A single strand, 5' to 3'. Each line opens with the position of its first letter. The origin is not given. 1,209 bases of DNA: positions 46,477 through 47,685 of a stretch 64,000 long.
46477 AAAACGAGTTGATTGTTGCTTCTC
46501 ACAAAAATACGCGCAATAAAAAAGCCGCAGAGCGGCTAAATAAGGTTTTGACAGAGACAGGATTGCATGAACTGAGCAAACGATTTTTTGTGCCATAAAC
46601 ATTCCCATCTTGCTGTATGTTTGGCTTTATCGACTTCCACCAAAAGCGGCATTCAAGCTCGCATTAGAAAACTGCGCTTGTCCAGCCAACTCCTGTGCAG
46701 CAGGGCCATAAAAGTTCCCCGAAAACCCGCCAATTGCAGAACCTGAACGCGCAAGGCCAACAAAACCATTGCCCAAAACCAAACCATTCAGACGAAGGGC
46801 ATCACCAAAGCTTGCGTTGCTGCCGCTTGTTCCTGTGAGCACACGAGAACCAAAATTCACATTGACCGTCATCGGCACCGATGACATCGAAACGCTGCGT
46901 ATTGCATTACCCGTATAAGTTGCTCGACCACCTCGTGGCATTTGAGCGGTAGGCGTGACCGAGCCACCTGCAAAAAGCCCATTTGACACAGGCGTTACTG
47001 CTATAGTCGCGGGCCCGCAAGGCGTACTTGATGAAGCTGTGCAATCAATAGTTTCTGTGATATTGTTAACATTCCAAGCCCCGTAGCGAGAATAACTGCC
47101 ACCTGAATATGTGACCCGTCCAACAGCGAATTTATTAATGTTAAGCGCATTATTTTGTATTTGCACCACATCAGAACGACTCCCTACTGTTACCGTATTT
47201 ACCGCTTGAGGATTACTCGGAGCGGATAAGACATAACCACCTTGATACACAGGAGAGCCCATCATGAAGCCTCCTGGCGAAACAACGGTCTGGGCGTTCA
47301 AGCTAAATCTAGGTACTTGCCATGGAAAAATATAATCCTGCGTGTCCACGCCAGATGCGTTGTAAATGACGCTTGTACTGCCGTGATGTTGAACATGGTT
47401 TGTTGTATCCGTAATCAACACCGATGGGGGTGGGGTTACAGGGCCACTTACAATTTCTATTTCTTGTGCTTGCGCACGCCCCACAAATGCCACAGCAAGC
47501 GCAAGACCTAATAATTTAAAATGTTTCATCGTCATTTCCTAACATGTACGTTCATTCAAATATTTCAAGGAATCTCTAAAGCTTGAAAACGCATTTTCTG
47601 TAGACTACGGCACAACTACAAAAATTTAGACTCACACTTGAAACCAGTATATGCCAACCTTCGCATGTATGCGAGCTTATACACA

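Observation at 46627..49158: Stand-alone Slam (type XI secretion) translocon with a non-lipidated, hemophilin/TbpB-barrel cargo and no adjacent TonB-dependent receptor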

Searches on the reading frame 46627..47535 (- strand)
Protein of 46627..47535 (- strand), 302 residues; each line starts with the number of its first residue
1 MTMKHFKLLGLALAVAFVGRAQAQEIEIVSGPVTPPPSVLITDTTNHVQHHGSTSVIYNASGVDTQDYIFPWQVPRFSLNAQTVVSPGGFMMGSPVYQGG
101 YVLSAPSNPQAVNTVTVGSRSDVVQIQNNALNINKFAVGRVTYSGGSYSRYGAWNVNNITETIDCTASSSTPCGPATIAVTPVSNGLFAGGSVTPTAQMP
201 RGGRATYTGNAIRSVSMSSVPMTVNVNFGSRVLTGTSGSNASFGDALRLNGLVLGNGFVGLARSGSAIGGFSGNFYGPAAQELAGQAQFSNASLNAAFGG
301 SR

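Call 3: search_protein_families(library=pfam, proteins=[window:46627-47535:-], max_evalue=0.01)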
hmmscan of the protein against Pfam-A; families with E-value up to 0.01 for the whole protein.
window:46627-47535:- (302 aa): 4 families
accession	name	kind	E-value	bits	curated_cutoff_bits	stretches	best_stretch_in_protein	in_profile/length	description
PF01298.24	TbpB_B_D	-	7.8e-11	43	26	1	199-302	1-126/126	C-lobe and N-lobe beta barrels of Tf-binding protein B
PF16960.11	HpuA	-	3.6e-09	36.8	29.7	1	205-302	126-236/251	Haemoglobin-haptoglobin utilisation, porphyrin transporter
PF08794.16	FHBP_C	-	1e-05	26.8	28.1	1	198-287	2-97/97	Factor H binding protein, C-terminal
PF22829.2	HphA_C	-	0.0017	19.1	31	1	199-302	3-113/113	HphA C-terminal domain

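Call 4: search_protein_families(library=ncbifam, proteins=[window:46627-47535:-], max_evalue=0.01)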
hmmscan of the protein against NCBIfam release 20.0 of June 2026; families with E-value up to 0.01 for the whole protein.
window:46627-47535:- (302 aa): 1 family
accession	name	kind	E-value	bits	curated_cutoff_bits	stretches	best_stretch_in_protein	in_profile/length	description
NF041636.1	slam_lipo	equivalog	3.8e-21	76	80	1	186-302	33-154/154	Slam-dependent surface lipoprotein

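Call 8: find_homologous_proteins(query=window:46627-47535:-, max_evalue=0.001)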
Query window:46627-47535:- (302 aa): 1 proteins with E <= 0.001 among 6743 candidates.
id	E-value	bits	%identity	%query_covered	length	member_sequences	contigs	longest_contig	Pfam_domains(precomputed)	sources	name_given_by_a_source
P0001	2.7e-190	649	100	99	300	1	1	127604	PF08794.17,PF01298.25,PF16960.12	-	-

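Call 9: find_encoding_contigs(protein=P0001, flank=10000, max_places=6)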
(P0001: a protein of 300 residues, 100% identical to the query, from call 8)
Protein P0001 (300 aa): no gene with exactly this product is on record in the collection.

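Call 19: search_protein_representatives(protein=window:46627-47535:-)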
Query: 302 residues. Proteins with E-value up to 0.001 (for the whole library): 65; up to 1e-10: 8; up to 1e-30: 1. The best 65 are listed.
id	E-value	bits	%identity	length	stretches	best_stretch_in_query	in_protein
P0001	8.5e-191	648.5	100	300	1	3-302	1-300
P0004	5.1e-27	111.0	36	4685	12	242-299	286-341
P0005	3.0e-16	75.7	43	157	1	186-302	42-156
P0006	4.2e-16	75.2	40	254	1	165-302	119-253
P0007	1.4e-11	60.4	43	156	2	187-301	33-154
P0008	1.8e-11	60.1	41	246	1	185-301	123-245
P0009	5.4e-11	58.5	38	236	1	183-301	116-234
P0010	8.4e-11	57.8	44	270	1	185-301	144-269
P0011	2.8e-10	56.1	42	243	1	187-300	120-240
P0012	2.4e-09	53.0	34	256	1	186-301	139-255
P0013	3.1e-09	52.7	40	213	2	187-301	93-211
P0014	4.7e-08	48.8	39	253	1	187-302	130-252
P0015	6.1e-07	45.2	40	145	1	186-286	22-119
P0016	8.3e-07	44.7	38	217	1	184-295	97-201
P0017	1.1e-06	44.3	41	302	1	142-301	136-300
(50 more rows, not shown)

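Call 23: search_solved_structures(query=window:46627-47532:-, max_evalue=10, show_alignments=2)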
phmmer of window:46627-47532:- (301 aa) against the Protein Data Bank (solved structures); distinct sequences matched with E-value up to 10: 40.
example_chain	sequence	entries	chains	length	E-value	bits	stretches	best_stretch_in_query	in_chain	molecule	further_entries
6om5_A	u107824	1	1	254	1.2e-06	31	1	186-300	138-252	haemophore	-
3hol_A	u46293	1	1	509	2e-05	27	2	181-299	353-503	TbpB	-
5o1r_A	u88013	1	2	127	5.1e-05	25.7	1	222-289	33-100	GNA2132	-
6cuj_A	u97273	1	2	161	5.6e-05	25.5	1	222-289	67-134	Gna2132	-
8glo_A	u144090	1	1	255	7.3e-05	25.2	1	193-300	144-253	Hemophilin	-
2lfu_A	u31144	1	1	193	7.4e-05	25.1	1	222-289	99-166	Gna2132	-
9us7_A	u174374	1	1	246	0.00011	24.6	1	183-300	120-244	Transferrin-binding protein-like solute binding protein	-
4o49_A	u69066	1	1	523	0.00018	23.9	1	184-301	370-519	Outer membrane protein; transferrin-binding protein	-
3pqs_A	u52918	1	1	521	0.0002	23.7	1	184-301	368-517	transferrin-binding protein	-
4o3z_A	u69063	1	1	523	0.00021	23.7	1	184-301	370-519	Outer membrane protein; transferrin-binding protein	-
4o3y_A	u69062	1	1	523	0.00022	23.6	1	184-301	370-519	Outer membrane protein; transferrin-binding protein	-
4o4u_A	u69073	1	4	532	0.00025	23.4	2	184-292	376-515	TbpB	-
4o4x_A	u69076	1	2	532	0.00026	23.4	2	184-292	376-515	TbpB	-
7re4_A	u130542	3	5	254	0.00063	22.1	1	183-300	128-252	Hemophilin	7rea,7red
3pqu_A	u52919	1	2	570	0.00068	22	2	269-298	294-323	Transferrin binding protein B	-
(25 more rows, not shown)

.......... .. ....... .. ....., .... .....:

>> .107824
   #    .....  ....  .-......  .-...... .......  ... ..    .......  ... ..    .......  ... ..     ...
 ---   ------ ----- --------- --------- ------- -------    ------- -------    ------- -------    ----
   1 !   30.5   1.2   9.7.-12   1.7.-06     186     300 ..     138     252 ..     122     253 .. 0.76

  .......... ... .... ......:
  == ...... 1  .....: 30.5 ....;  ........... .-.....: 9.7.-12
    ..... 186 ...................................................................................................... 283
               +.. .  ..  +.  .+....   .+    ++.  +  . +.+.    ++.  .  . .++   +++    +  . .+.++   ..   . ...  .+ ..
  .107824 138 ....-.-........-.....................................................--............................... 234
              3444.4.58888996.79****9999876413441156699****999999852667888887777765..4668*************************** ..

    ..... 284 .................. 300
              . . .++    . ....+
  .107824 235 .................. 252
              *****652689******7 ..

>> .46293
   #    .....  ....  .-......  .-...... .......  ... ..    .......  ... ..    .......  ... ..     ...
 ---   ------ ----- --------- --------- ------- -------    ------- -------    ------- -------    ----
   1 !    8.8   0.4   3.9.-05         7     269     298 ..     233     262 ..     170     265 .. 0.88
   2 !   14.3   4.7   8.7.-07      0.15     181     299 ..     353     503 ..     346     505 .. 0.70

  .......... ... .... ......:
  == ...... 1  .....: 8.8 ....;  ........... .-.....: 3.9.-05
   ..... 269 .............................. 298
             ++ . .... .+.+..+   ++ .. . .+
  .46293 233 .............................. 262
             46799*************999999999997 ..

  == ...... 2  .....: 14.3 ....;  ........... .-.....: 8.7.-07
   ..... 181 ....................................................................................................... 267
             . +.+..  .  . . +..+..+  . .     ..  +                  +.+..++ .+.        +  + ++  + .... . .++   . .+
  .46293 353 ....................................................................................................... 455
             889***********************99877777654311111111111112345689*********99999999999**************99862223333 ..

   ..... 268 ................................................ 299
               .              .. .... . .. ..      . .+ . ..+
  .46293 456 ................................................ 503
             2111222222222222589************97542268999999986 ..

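Call 29: predict_structure(alignment_id=A1)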
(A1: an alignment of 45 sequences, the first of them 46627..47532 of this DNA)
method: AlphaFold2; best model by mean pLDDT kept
length: 301 residues; sequences in the alignment: 45
mean_pLDDT: 69.8   pTM: 0.62
mean pLDDT of the five models: 69.8, 68.4, 67.6, 66.9, 66.1
residues with pLDDT >= 90: 128; 70-90: 12; 50-70: 58; < 50: 103
segments of 3 or more residues with pLDDT < 50: 17-19, 30-32, 36-38, 41-91, 93-124, 129-132
pLDDT, mean of each block of 10 residues (from residue 1): 48 49 53 50 43 43 40 37 37 42 41 42 48 61 93 80 64 63 85 97 98 95 98 98 98 98 98 98 97 97 97
secondary structure, 60 per line:
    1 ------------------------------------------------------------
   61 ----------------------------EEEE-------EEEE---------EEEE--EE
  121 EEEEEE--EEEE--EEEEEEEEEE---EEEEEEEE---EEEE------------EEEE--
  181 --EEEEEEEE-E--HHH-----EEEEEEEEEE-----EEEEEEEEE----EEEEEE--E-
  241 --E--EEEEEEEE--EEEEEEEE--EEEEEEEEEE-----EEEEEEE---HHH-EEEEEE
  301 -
elements in order: E89-92 E100-103 E113-116 E119-126 E129-132 E135-144 E148-155 E159-162 E175-178 E183-190 E203-212 E218-226 E231-236 E246-253 E256-263 E266-275 E281-287 E295-300

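Call 35: fold_search(model_id=the predicted structure, library=pdb)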
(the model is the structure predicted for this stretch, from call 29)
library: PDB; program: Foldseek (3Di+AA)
matches with E <= 10: 568; with E <= 0.001: 102
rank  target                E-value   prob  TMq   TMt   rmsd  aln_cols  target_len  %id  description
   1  5ec6                  4.9e-10  1.00  0.46  0.45  12.1       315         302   20  The apo crystal structure of haemoglobin receptor HpuA from Kingella denitrificans (released 2015-11-04)
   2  5ee4_A                1.7e-09  1.00  0.47  0.47   7.4       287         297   20  The crystal structure of HpuA from Kingella denitrificans in complex with human haemoglobin (released 2015-11-04)
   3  8gm3_A                1.8e-09  1.00  0.48  0.64   7.9       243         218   18  Vibrio harveyi Holo HphA (released 2024-03-27)
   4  4o4x_A                2.5e-09  1.00  0.37  0.23   9.2       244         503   20  Crystal structure of the vaccine antigen Transferrin Binding Protein B (TbpB) double mutant Tyr-167-Ala and Trp-176-Al (released 2015-01-14)
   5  5ee4_B                4.0e-09  1.00  0.46  0.47   7.6       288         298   20  The crystal structure of HpuA from Kingella denitrificans in complex with human haemoglobin (released 2015-11-04)
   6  6om5                  4.7e-09  1.00  0.48  0.57   7.4       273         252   18  Structure of a haemophore from Haemophilus haemolyticus (released 2019-12-04)
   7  3hol                  6.8e-09  1.00  0.42  0.26   7.3       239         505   21  The Structure of Intact Ap-TbpB (N and C lobes) (released 2009-10-06)
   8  4o4u_C                6.8e-09  1.00  0.44  0.28   7.0       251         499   21  Crystal structure of the vaccine antigen Transferrin Binding Protein B (TbpB) mutant Trp-176-Ala from Haemophilus para (released 2015-01-14)
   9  4o4x_B                9.4e-09  1.00  0.40  0.25   9.2       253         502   19  Crystal structure of the vaccine antigen Transferrin Binding Protein B (TbpB) double mutant Tyr-167-Ala and Trp-176-Al (released 2015-01-14)
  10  4o3w_A                1.0e-08  1.00  0.49  0.29   5.1       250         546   18  Crystal structure of the vaccine antigen Transferrin Binding Protein B (TbpB) mutant Tyr-63-Ala from Actinobacillus su (released 2015-01-14)
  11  4o49                  1.2e-08  1.00  0.47  0.30   5.4       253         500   19  Crystal structure of the vaccine antigen Transferrin Binding Protein B (TbpB) mutant Tyr-174-Ala from Actinobacillus ple (released 2015-01-14)
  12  4o4u_B                1.3e-08  1.00  0.44  0.28   5.8       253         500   20  Crystal structure of the vaccine antigen Transferrin Binding Protein B (TbpB) mutant Trp-176-Ala from Haemophilus para (released 2015-01-14)
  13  9mr0_B                1.8e-08  1.00  0.43  0.43   8.9       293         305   17  Neisseria meningitidis haptoglobin-hemogloblin utilization protein A (released 2026-02-04)
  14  4o4u_D                1.8e-08  1.00  0.44  0.28   7.4       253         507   19  Crystal structure of the vaccine antigen Transferrin Binding Protein B (TbpB) mutant Trp-176-Ala from Haemophilus para (released 2015-01-14)
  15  3pqu_A                1.9e-08  1.00  0.46  0.27   6.5       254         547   19  The crystal structures of porcine pathogen AsH57_TbpB (released 2011-02-02)
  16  8gmm_A                1.9e-08  1.00  0.45  0.56   9.4       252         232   20  Stenotrophomonas maltophilia Holo HphA (released 2024-03-27)
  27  7re4_A                3.6e-08  1.00  0.46  0.55  10.6       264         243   23  Apo Hemophilin from A. baumannii (released 2021-11-17)
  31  7re4_E                8.5e-08  1.00  0.47  0.58   9.5       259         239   22  Apo Hemophilin from A. baumannii (released 2021-11-17)
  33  7re4_C                8.9e-08  1.00  0.48  0.59   7.7       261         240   21  Apo Hemophilin from A. baumannii (released 2021-11-17)
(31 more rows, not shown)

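Call 44: find_encoding_contigs(protein=P0006, flank=8000, max_places=3)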
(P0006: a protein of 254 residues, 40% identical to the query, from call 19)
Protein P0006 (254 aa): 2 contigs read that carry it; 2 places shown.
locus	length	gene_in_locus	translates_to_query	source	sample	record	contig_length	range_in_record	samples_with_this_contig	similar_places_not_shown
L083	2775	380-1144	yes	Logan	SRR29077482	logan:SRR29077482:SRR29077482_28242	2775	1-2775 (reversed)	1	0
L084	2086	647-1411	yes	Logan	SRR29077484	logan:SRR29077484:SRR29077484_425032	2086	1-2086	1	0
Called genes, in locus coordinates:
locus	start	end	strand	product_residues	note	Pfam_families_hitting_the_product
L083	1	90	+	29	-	?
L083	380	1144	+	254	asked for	PF01298:TbpB_B_D, PF08794:FHBP_C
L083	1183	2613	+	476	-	PF24575:TPR_Slam, PF07719:TPR_2 (faint), PF13432:TPR_16 (weak), PF14559:TPR_19, PF04575:SlipAM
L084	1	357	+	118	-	?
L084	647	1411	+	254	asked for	PF01298:TbpB_B_D, PF08794:FHBP_C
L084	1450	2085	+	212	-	?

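Call 46: find_encoding_contigs(protein=P0008, flank=10000, max_places=3)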
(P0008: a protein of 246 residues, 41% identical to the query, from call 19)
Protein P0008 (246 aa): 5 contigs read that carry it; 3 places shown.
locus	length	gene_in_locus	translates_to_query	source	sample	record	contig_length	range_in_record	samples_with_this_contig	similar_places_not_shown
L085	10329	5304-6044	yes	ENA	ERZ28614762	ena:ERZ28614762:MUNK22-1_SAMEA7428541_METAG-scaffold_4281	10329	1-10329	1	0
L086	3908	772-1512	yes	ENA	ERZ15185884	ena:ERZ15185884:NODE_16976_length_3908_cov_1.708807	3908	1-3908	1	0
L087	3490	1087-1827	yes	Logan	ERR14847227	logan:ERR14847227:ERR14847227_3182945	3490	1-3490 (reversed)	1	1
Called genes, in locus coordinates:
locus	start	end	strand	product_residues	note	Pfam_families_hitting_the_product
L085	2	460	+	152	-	?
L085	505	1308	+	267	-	PF10111:Glyco_tranf_2_2, PF02709:Glyco_transf_7C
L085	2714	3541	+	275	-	PF01697:Glyco_transf_92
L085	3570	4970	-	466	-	-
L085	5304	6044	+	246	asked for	PF01298:TbpB_B_D, PF08794:FHBP_C, PF16960:HpuA (weak)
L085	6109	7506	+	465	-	PF24575:TPR_Slam, PF04575:SlipAM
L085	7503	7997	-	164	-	PF09335:VTT_dom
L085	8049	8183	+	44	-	-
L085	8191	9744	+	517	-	PF00291:PALP, PF00585:Thr_dehydrat_C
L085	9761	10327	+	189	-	?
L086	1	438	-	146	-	?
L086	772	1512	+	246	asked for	PF01298:TbpB_B_D, PF08794:FHBP_C, PF16960:HpuA (weak)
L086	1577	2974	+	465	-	PF24575:TPR_Slam, PF04575:SlipAM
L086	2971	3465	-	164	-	PF09335:VTT_dom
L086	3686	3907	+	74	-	?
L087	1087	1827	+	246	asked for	PF01298:TbpB_B_D, PF08794:FHBP_C, PF16960:HpuA (weak)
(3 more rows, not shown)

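Call 47: find_encoding_contigs(protein=P0010, flank=10000, max_places=3)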
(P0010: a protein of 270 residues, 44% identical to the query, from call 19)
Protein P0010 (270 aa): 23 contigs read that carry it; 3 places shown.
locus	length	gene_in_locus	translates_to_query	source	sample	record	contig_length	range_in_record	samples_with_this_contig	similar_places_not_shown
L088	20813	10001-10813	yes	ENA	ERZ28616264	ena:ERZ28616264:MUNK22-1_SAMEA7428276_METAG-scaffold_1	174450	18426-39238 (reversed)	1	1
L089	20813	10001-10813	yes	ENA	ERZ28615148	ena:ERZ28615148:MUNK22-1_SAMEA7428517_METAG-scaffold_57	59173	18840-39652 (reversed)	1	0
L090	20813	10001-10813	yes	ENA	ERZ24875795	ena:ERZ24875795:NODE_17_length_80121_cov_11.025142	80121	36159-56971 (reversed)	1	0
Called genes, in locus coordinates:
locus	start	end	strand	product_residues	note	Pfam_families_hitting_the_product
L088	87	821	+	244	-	PF04402:SIMPL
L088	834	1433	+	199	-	PF27161:HI_0983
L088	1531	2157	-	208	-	PF09865:DUF2092 (faint), PF03548:LolA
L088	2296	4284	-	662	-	PF00270:DEAD (faint), PF13307:Helicase_C_2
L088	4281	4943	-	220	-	-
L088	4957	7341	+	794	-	PF09371:Tex_N, PF22706:Tex_central_region, PF16921:Tex_YqgF, PF14639:YqgF, PF14635:HHH_7 (weak), PF12836:HHH_3, PF17674:HHH_9, PF00575:S1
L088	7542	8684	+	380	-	-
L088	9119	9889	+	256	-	PF01298:TbpB_B_D, PF08794:FHBP_C (weak)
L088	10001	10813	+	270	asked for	PF01298:TbpB_B_D, PF08794:FHBP_C, PF16960:HpuA (faint)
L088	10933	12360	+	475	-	PF24575:TPR_Slam, PF14559:TPR_19 (weak), PF04575:SlipAM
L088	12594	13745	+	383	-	PF13393:tRNA-synt_His, PF27460:HisZ_C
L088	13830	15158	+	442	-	PF00709:Adenylsucc_synt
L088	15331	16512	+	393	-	PF00487:FA_desaturase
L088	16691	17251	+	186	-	PF00156:Pribosyltran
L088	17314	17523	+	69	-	PF10981:DUF2788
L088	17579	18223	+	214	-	PF09997:DUF2238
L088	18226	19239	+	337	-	PF08240:ADH_N, PF00107:ADH_zinc_N, PF13602:ADH_zinc_N_2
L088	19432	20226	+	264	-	PF00121:TIM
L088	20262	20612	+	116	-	PF03840:SecG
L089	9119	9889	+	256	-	PF01298:TbpB_B_D, PF08794:FHBP_C (weak)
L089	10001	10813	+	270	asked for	PF01298:TbpB_B_D, PF08794:FHBP_C, PF16960:HpuA (faint)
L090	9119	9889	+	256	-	PF01298:TbpB_B_D, PF08794:FHBP_C (weak)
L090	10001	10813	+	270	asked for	PF01298:TbpB_B_D, PF08794:FHBP_C, PF16960:HpuA (faint)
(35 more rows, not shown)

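Call 48: find_related_loci(query=window:46627-47535:-, collection=metagenome_contigs, flank=10000)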
Query window:46627-47535:- (302 aa) in metagenome_contigs; peptide patterns used: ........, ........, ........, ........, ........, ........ (x = any residue, [..] = any of these).
76 stretches matched a pattern; 12 encode a relative of the query (tblastn E <= 1e-3); 12 distinct loci.
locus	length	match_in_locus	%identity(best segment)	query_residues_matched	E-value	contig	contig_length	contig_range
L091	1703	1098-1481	36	182-290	8e-10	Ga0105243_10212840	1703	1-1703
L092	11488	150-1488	34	186-290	1e-7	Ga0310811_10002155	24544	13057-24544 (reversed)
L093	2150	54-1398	33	186-290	2e-7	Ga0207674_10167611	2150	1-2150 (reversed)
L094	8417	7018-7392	34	186-290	2e-7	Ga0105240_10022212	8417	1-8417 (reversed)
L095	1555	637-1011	34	186-290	2e-7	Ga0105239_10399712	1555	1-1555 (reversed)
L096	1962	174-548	34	186-290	4e-7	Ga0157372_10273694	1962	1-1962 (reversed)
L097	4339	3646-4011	34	186-290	1e-6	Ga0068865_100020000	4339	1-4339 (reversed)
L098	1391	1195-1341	51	253-299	3e-6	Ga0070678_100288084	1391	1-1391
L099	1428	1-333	35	199-290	4e-6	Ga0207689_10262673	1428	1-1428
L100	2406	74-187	50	253-290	3e-5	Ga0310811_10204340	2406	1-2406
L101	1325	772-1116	33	191-285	3e-5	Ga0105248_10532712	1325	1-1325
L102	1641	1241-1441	35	209-285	8e-5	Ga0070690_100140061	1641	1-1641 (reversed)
